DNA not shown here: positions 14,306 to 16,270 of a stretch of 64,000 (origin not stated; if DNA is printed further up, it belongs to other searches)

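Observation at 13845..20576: Complete prm/mim-type soluble di-iron monooxygenase operon with dedicated GroEL-like chaperonin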

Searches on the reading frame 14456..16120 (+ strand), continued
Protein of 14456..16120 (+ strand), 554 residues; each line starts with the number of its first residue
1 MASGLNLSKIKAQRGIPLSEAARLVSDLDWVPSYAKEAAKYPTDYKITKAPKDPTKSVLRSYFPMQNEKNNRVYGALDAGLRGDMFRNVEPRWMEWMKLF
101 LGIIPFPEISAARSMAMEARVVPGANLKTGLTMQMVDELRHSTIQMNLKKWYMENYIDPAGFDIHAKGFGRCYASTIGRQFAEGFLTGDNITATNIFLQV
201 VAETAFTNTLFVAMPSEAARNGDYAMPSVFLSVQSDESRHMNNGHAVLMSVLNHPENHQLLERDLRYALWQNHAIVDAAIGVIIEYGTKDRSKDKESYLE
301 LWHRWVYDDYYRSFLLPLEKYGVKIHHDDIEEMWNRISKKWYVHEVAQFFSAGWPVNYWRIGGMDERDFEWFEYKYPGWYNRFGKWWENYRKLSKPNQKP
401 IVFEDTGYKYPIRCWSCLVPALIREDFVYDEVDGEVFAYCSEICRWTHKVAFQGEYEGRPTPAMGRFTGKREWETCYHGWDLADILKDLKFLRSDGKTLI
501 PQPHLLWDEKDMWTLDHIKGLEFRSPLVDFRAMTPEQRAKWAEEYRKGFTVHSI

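Call 10: find_encoding_contigs(protein=window:14456-16120:+, flank=10000, max_places=4)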
Protein window:14456-16120:+ (554 aa): 1 contig read that carries it; 1 place shown.
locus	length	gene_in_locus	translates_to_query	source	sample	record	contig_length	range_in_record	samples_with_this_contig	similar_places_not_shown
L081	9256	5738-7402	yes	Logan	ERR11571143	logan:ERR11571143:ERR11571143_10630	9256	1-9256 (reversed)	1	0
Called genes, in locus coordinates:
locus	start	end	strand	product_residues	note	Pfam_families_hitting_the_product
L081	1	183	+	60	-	?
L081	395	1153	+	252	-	PF00378:ECH_1, PF16113:ECH_2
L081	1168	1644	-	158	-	-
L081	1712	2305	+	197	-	-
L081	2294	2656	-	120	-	PF02668:TauD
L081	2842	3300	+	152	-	PF13452:FAS1_DH_region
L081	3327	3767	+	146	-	PF01575:MaoC_dehydratas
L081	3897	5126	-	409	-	PF01566:Nramp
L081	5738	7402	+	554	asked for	PF02332:Phenol_Hydrox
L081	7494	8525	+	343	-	PF00111:Fer2, PF00970:FAD_binding_6, PF00175:NAD_binding_1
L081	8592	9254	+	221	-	?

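Call 24: find_encoding_contigs(protein=P0001, flank=10000, max_places=3)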
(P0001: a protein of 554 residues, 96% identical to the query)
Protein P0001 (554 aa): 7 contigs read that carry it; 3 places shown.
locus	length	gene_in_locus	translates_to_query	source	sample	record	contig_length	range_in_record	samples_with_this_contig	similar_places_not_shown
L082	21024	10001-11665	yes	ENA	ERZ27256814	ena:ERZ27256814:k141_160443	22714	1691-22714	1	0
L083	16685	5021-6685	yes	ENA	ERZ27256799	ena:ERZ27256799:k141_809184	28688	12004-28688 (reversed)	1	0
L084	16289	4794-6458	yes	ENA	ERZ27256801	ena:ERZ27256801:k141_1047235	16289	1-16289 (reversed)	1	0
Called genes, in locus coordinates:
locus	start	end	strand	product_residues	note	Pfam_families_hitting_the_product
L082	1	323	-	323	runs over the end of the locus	PF07885:Ion_trans_2, PF02254:TrkA_N, PF02080:TrkA_C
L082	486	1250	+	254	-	PF00378:ECH_1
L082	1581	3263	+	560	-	PF07969:Amidohydro_3, PF01979:Amidohydro_1 (weak)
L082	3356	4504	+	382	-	PF04909:Amidohydro_2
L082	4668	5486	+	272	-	PF12146:Hydrolase_4, PF00561:Abhydrolase_1, PF12697:Abhydrolase_6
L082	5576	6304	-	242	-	PF01883:FeS_assembly_P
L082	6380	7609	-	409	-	PF01566:Nramp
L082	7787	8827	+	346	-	PF08240:ADH_N, PF00107:ADH_zinc_N, PF13602:ADH_zinc_N_2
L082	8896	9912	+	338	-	PF04909:Amidohydro_2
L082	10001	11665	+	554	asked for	PF02332:Phenol_Hydrox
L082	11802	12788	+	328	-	PF00111:Fer2, PF00970:FAD_binding_6, PF00175:NAD_binding_1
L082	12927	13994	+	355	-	PF02332:Phenol_Hydrox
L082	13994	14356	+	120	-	PF02406:MmoB_DmpM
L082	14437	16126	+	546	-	PF00118:Cpn60_TCP1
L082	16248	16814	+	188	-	-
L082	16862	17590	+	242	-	PF07313:AmiA-like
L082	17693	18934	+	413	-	PF00535:Glycos_transf_2, PF10111:Glyco_tranf_2_2 (weak)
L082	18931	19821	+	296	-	PF16269:DUF4922, PF26216:GDPGP1_C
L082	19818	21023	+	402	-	?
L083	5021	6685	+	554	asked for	PF02332:Phenol_Hydrox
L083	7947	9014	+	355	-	PF02332:Phenol_Hydrox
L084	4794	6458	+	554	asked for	PF02332:Phenol_Hydrox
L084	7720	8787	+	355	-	PF02332:Phenol_Hydrox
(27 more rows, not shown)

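Call 25: find_encoding_contigs(protein=P0006, flank=10000, max_places=2)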
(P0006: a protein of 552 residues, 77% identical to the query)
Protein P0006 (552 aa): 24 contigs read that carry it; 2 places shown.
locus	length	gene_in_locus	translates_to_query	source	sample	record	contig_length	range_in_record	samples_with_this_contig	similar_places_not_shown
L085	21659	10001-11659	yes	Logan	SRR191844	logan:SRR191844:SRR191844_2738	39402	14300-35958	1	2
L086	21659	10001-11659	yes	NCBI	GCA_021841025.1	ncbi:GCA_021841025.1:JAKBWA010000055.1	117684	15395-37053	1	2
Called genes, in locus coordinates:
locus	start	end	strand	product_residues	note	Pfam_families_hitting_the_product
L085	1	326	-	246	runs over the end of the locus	PF00392:GntR, PF13545:HTH_Crp_2 (faint), PF07702:UTRA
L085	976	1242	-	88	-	-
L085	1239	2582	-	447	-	PF01566:Nramp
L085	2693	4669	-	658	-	PF26965:MimR_N, PF01590:GAF, PF00158:Sigma54_activat, PF14532:Sigma54_activ_2, PF07728:AAA_5 (weak), PF25601:AAA_lid_14, PF02954:HTH_8, PF13556:HTH_30 (weak), +2 more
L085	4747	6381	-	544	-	PF00118:Cpn60_TCP1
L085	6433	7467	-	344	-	PF08240:ADH_N, PF00107:ADH_zinc_N, PF13602:ADH_zinc_N_2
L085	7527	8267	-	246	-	PF01883:FeS_assembly_P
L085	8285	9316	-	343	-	PF04909:Amidohydro_2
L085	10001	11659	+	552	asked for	PF02332:Phenol_Hydrox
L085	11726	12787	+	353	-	PF00111:Fer2, PF00970:FAD_binding_6, PF00175:NAD_binding_1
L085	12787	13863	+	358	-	PF02332:Phenol_Hydrox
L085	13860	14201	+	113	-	PF02406:MmoB_DmpM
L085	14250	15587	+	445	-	PF00309:Sigma54_AID, PF04963:Sigma54_CBD, PF04552:Sigma54_DBD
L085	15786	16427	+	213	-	-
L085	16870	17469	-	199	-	-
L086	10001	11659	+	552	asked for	PF02332:Phenol_Hydrox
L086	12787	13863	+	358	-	PF02332:Phenol_Hydrox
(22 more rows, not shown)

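Call 32: search_dna_similar(query=window:14456-16120:+, collection=plasmids, mode=protein, max_rows=40, rows=spread)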
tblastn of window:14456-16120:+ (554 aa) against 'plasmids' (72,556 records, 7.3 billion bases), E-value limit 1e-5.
Records with a match: 73; places in all: 84; records where one place covers at least 80% of the query: 31.
Best place of each record, by identity: 60-80% 20; <60% 53.
By first word of the organism name: Acinetobacter 14; Rhodococcus 10; Azospirillum 4; Mycobacterium 4; Paraburkholderia 4; Caballeronia 3; Cupriavidus 3; Methylocella 2; Mycolicibacterium 2; Variovorax 2; and 23 more.
By predicted mobility (MOB-suite, as given by PLSDB): mobilizable 31; non-mobilizable 23; conjugative 19.
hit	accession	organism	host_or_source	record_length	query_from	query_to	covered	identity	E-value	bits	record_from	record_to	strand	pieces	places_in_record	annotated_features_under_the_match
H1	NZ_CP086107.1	Skermanella mucosa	single cell,crude oil contaminated ...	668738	1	554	100%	73.1%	0e+0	889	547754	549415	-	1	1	aromatic/alkene/methane monooxygenase hydroxylase/oxygenase subunit ...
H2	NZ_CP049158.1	Caballeronia sp. SBC1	whole organism,soil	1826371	1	554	100%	72.8%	0e+0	888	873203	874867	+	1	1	none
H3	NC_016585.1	Azospirillum lipoferum 4B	-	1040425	1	554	100%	72.6%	0e+0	877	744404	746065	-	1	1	none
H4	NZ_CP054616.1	Azospirillum oryzae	cell culture,soil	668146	1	554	100%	72.0%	0e+0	874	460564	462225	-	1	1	aromatic/alkene/methane monooxygenase hydroxylase/oxygenase subunit ...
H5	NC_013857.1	Azospirillum sp. B510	-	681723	1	554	100%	72.0%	0e+0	871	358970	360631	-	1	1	aromatic/alkene/methane monooxygenase hydroxylase/oxygenase subunit ...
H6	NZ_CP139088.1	Methylocella tundrae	Single cell,tundra wetland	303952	5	554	99%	70.9%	0e+0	860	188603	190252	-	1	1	methane monooxygenase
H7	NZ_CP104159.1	Rhizobium sp. CB3060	Leucaena leucocephala,cell culture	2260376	3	551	99%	70.5%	0e+0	843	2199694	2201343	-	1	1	record has no annotation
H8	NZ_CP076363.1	Gemmobacter fulvus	cell culture,Anabaena culture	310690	3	552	99%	70.1%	0e+0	849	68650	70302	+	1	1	aromatic/alkene/methane monooxygenase hydroxylase/oxygenase subunit ...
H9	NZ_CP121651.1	Bradyrhizobium sp. CB82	Stylosanthes guianensis,cell culture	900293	1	552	100%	67.8%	0e+0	825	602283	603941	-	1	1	aromatic/alkene/methane monooxygenase hydroxylase/oxygenase subunit ...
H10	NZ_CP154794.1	Rhodococcus aetherivorans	pure culture,soil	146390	18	504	88%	64.0%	0e+0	679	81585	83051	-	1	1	none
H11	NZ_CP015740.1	Shinella sp. HZN7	-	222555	3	351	63%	74.5%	0e+0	573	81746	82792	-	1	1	none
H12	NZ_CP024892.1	Rhodococcus ruber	cell culture,activated sludge from ...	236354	11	521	92%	39.1%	4e-111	371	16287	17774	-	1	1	methane monooxygenase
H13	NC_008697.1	Nocardioides sp. JS614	-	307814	29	527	90%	39.2%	3e-99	337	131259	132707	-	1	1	aromatic/alkene/methane monooxygenase hydroxylase/oxygenase subunit ...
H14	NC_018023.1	Mycolicibacterium chubuense NBB4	-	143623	29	523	89%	38.2%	7e-97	330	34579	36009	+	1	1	aromatic/alkene/methane monooxygenase hydroxylase/oxygenase subunit ...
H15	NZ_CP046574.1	Rhodococcus sp. WAY2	cell culture,bacterial consortium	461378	25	527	91%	37.5%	3e-92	317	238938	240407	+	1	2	aromatic/alkene/methane monooxygenase hydroxylase/oxygenase subunit ...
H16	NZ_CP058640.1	Rhodococcus sp. ZPP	cell culture,soil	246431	27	528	91%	33.9%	4e-67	243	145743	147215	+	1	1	methane monooxygenase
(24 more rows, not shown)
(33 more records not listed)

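Call 39: get_annotated_region(hit=H12, flank=5000)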
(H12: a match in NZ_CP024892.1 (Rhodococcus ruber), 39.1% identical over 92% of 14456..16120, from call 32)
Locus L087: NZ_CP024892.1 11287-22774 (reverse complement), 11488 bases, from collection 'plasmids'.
description: Rhodococcus ruber strain YYL plasmid pYYL1.1, complete sequence
organism: Rhodococcus ruber (NCBI taxid 1830)
taxonomy: Bacteria; Actinomycetota; Actinomycetes; Mycobacteriales; Nocardiaceae; Rhodococcus; Rhodococcus ruber
host: -; source: cell culture,activated sludge from pharmaceutical waste in Shaoxing China; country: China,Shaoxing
typing (MOB-suite, as given by PLSDB): conjugative; relaxase MOBF; mating-pair formation MPF_T
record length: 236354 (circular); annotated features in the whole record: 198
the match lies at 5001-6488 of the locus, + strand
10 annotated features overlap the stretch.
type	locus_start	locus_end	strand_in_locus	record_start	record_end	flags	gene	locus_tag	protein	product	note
CDS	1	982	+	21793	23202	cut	-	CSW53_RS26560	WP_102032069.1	IS1380 family transposase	-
CDS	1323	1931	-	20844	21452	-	-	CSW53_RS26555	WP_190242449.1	GntR family transcriptional regulator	-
CDS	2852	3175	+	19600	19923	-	-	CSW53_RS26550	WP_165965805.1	EthD family reductase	-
CDS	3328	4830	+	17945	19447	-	-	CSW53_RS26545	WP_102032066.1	aldehyde dehydrogenase family protein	-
CDS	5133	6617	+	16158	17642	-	-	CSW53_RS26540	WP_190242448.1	methane monooxygenase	-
CDS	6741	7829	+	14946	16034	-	-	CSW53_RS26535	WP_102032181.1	2Fe-2S iron-sulfur cluster binding domain-containing protein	-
CDS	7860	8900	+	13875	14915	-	-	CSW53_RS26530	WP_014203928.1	aromatic/alkene monooxygenase hydroxylase subunit beta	-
CDS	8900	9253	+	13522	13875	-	-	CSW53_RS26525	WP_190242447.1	MmoB/DmpM family protein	GO:0006725 - cellular aromatic compound metabolic process [Evidence IEA]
CDS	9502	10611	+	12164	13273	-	-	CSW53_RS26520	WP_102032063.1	IS630 family transposase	-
CDS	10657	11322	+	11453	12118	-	-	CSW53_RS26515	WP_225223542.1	GPR1/FUN34/YaaH family transporter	-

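Call 40: get_annotated_region(hit=H14, flank=5000)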
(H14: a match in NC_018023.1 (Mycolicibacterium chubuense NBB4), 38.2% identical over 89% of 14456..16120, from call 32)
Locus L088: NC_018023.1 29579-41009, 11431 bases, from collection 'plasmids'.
description: Mycolicibacterium chubuense NBB4 plasmid pMYCCH.02, complete sequence
organism: Mycolicibacterium chubuense NBB4 (NCBI taxid 710421)
taxonomy: Bacteria; Actinomycetota; Actinomycetes; Mycobacteriales; Mycobacteriaceae; Mycolicibacterium; Mycolicibacterium chubuense; Mycolicibacterium chubuense NBB4
host: -; source: -; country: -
typing (MOB-suite, as given by PLSDB): mobilizable; replicon rep_cluster_1606; relaxase MOBF
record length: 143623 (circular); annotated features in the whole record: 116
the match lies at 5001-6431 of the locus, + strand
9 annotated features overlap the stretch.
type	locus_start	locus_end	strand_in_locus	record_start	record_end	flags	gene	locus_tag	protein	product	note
CDS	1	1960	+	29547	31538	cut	-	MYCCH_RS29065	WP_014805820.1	acetate--CoA ligase family protein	-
CDS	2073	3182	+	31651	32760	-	-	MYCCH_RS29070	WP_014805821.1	cobalamin-independent methionine synthase II family protein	-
CDS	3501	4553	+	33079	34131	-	-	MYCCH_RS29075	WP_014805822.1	aromatic/alkene monooxygenase hydroxylase subunit beta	-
CDS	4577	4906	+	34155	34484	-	-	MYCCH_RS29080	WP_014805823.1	MmoB/DmpM family protein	GO:0006725 - cellular aromatic compound metabolic process [Evidence IEA]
CDS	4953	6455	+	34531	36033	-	-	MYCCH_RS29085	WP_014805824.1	aromatic/alkene/methane monooxygenase hydroxylase/oxygenase subunit alpha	-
CDS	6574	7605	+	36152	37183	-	-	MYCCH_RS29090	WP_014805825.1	2Fe-2S iron-sulfur cluster binding domain-containing protein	-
CDS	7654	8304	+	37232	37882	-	-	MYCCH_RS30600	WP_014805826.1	fumarylacetoacetate hydrolase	-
CDS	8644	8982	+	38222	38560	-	-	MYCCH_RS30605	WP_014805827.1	hypothetical protein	-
CDS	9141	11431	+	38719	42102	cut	-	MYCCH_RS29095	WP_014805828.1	pyruvate carboxylase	GO:0006094 - gluconeogenesis [Evidence IEA]; GO:0006090 - pyruvate metabolic process [Evidence IEA]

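Call 41: get_annotated_region(hit=H15, flank=5000)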
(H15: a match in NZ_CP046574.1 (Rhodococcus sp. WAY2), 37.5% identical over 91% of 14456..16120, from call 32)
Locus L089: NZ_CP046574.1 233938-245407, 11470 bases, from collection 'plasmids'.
description: Rhodococcus sp. WAY2 plasmid pRWAY02, complete sequence
organism: Rhodococcus sp. WAY2 (NCBI taxid 2663121)
taxonomy: Bacteria; Actinomycetota; Actinomycetes; Mycobacteriales; Nocardiaceae; Rhodococcus; Rhodococcus sp. WAY2
host: -; source: cell culture,bacterial consortium; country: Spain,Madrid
typing (MOB-suite, as given by PLSDB): mobilizable; replicon rep_cluster_313; relaxase MOBP,MOBP
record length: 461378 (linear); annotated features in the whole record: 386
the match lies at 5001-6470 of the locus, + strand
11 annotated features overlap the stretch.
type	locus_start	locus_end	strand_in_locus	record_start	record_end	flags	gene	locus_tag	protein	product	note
CDS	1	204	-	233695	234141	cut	-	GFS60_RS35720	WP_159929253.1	SRPBCC domain-containing protein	-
CDS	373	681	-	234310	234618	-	-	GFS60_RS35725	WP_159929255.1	EthD family reductase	-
CDS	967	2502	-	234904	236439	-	-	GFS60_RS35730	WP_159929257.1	AMP-binding protein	-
CDS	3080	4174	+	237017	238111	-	-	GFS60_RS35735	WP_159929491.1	GAF domain-containing protein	-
CDS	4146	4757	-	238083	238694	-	-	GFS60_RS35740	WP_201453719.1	response regulator transcription factor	GO:0000160 - phosphorelay signal transduction system [Evidence IEA]; GO:0006355 - regulation of DNA-templated ...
CDS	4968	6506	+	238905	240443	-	-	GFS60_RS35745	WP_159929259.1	aromatic/alkene/methane monooxygenase hydroxylase/oxygenase subunit alpha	-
CDS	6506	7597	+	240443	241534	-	-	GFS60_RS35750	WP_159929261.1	aromatic/alkene monooxygenase hydroxylase subunit beta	-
CDS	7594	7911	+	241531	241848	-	-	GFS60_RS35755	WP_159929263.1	MmoB/DmpM family protein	GO:0006725 - cellular aromatic compound metabolic process [Evidence IEA]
CDS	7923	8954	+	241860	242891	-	-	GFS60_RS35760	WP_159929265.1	2Fe-2S iron-sulfur cluster-binding protein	-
CDS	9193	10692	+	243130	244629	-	-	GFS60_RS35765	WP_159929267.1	aldehyde dehydrogenase family protein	-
CDS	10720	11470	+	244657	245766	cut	-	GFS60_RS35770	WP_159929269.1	NDMA-dependent alcohol dehydrogenase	-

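Call 42: get_annotated_region(hit=H16, flank=5000)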
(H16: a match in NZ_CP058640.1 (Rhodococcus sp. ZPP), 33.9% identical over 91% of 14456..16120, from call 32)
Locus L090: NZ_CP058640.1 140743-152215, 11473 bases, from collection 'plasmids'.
description: Rhodococcus sp. ZPP plasmid pRZP1, complete sequence
organism: Rhodococcus sp. ZPP (NCBI taxid 2749906)
taxonomy: Bacteria; Actinomycetota; Actinomycetes; Mycobacteriales; Nocardiaceae; Rhodococcus; Rhodococcus sp. ZPP
host: -; source: cell culture,soil; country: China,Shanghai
typing (MOB-suite, as given by PLSDB): mobilizable; relaxase MOBP,MOBP
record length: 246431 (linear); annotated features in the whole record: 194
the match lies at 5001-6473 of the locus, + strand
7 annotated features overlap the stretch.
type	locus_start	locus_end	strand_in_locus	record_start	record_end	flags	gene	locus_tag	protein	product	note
CDS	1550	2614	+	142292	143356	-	-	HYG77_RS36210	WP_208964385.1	IS630 family transposase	-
CDS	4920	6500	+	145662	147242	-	-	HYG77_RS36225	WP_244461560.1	methane monooxygenase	-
CDS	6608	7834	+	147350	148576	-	-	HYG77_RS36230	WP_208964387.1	toluene hydroxylase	-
CDS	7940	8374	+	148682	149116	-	-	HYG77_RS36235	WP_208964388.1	MmoB/DmpM family protein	GO:0008152 - metabolic process [Evidence IEA]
CDS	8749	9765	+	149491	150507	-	-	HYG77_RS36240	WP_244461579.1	2Fe-2S iron-sulfur cluster binding domain-containing protein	-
CDS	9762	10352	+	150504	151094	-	-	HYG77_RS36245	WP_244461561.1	methane monooxygenase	-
CDS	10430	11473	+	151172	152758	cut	groL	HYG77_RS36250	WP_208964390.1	chaperonin GroEL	GO:0006457 - protein folding [Evidence IEA]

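Call 64: search_protein_families(library=pfam, proteins=[window:14456-16120:+, L082:5576-6304:-, L082:8896-9912:+], max_evalue=1)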
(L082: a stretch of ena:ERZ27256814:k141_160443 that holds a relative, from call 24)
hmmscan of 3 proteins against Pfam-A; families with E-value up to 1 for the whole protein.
window:14456-16120:+ (554 aa): 1 family
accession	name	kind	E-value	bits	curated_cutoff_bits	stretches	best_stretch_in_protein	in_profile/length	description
PF02332.24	Phenol_Hydrox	-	1.6e-59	201.7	24.4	1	30-254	1-229/230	Methane/Phenol/Alkene Hydroxylase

L082:5576-6304:- (242 aa): 2 families
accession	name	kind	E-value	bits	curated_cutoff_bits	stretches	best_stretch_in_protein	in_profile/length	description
PF01883.24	FeS_assembly_P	-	1.9e-10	41.3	23.5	1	18-91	2-71/73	Iron-sulfur cluster assembly protein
PF08478.15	POTRA_1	-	0.14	12.9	23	1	66-92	29-55/69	POTRA domain, FtsQ-type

L082:8896-9912:+ (338 aa): 1 family
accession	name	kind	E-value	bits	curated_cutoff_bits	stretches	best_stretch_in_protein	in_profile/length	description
PF04909.20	Amidohydro_2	-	1.2e-47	163.5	26.4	1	13-321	1-289/289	Amidohydrolase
